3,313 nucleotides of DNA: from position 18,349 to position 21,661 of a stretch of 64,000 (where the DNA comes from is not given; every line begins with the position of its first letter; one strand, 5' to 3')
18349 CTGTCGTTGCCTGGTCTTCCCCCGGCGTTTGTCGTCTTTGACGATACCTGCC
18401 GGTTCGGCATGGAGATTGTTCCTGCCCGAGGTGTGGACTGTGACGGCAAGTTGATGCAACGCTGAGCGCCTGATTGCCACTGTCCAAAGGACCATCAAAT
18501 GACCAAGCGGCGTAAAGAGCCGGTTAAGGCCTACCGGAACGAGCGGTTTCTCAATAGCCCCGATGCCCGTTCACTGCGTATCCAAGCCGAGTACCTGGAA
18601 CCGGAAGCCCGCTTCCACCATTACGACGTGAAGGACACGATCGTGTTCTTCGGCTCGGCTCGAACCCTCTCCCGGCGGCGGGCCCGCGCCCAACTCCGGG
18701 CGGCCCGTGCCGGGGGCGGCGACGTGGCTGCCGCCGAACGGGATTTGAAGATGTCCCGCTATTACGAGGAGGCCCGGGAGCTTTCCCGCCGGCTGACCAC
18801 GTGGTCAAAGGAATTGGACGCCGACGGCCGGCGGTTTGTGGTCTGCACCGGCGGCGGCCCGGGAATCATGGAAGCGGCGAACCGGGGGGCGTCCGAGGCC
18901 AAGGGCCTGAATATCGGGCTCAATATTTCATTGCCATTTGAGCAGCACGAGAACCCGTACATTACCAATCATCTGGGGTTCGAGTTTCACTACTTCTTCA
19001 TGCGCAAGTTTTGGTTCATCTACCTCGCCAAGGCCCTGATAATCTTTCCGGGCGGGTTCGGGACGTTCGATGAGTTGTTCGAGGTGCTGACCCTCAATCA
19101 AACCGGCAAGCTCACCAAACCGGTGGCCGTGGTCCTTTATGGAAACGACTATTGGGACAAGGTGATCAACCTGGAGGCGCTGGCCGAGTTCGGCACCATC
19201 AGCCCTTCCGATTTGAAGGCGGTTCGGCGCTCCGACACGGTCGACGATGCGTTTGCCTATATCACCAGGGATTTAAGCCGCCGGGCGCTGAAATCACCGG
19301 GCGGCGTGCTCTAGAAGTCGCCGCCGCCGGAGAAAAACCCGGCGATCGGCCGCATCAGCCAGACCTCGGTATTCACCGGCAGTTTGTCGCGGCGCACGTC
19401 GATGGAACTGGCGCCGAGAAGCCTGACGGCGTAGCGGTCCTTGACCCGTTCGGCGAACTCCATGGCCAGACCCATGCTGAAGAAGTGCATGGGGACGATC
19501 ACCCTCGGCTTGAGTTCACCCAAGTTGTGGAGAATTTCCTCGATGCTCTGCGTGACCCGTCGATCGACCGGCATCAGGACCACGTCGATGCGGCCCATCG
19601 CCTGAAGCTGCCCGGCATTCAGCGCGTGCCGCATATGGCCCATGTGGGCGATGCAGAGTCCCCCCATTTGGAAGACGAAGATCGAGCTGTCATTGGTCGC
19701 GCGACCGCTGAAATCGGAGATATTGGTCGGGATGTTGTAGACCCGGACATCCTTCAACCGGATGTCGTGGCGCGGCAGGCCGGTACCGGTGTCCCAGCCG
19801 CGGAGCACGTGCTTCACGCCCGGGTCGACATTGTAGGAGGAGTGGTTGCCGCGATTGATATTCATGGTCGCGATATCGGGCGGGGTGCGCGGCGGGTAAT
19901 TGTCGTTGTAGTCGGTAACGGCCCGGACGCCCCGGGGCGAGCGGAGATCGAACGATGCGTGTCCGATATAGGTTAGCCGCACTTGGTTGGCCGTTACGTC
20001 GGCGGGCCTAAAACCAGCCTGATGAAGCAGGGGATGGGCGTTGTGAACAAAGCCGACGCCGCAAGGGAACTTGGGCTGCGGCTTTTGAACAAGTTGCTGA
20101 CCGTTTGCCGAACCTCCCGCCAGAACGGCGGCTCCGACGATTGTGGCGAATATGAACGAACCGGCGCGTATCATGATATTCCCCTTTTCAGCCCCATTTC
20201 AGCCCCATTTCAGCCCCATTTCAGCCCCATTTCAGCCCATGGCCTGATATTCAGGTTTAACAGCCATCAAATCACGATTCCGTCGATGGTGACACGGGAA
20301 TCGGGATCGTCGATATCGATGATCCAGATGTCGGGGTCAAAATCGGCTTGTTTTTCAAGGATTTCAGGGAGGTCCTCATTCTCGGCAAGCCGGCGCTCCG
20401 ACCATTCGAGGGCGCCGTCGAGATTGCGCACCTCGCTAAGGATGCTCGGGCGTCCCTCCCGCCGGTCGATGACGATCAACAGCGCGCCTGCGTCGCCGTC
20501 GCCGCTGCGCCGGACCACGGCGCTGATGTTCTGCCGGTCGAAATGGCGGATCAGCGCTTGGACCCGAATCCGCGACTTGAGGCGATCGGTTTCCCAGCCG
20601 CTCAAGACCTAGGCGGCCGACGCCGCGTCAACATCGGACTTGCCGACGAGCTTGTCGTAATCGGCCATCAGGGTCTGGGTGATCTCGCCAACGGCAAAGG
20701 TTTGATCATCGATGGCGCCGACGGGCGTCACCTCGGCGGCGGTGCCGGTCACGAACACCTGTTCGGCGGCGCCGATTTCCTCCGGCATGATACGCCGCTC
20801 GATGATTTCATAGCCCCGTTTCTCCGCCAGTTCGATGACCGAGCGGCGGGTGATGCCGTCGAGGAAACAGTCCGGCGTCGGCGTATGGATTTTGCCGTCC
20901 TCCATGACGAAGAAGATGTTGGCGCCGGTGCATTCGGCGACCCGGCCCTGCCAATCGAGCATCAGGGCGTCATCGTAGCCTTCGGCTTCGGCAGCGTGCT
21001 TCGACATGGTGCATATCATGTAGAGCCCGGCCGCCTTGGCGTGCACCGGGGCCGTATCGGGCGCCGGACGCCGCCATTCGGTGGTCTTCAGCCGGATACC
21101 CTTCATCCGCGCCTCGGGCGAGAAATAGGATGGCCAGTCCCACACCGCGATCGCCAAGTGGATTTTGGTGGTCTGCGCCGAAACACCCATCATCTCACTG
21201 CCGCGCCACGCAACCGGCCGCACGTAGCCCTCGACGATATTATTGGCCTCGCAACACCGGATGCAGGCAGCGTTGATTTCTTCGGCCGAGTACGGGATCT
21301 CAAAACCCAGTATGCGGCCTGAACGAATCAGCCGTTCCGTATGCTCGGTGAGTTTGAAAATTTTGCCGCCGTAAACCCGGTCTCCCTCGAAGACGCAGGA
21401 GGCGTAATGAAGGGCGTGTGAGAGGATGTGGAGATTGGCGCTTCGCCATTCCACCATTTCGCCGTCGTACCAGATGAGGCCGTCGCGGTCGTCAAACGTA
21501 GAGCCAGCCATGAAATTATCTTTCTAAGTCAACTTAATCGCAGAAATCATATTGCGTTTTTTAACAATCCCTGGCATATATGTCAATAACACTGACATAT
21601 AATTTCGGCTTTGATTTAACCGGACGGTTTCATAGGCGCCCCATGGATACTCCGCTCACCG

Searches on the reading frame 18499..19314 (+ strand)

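Call 40: search_protein_families(library=pfam, proteins=[window:18499-19314:+], max_evalue=0.0001)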
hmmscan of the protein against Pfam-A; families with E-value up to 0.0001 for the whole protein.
window:18499-19314:+ (271 aa): 2 families
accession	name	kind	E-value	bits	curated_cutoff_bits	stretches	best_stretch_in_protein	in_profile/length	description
PF03641.19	Lysine_decarbox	-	1.3e-27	97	27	1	124-254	1-130/131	Possible lysine decarboxylase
PF18306.6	LDcluster4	-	3.3e-10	40.2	26.3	1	111-199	31-116/151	SLOG cluster4 family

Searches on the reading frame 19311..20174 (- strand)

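Call 40: search_protein_families(library=pfam, proteins=[window:19311-20174:-], max_evalue=0.0001)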
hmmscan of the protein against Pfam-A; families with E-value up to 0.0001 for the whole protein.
window:19311-20174:- (287 aa): 1 family
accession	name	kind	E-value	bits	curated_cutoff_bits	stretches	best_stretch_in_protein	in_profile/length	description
PF13483.12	Lactamase_B_3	-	1.2e-35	123.3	24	1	66-230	1-160/160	Beta-lactamase superfamily domain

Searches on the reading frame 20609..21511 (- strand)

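Call 40: search_protein_families(library=pfam, proteins=[window:20609-21511:-], max_evalue=0.0001)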
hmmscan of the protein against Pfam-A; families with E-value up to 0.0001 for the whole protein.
window:20609-21511:- (300 aa): 1 family
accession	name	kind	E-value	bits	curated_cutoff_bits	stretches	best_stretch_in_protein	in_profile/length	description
PF01063.24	Aminotran_4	-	2.7e-50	171.7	28.5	1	40-267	2-223/223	Amino-transferase class IV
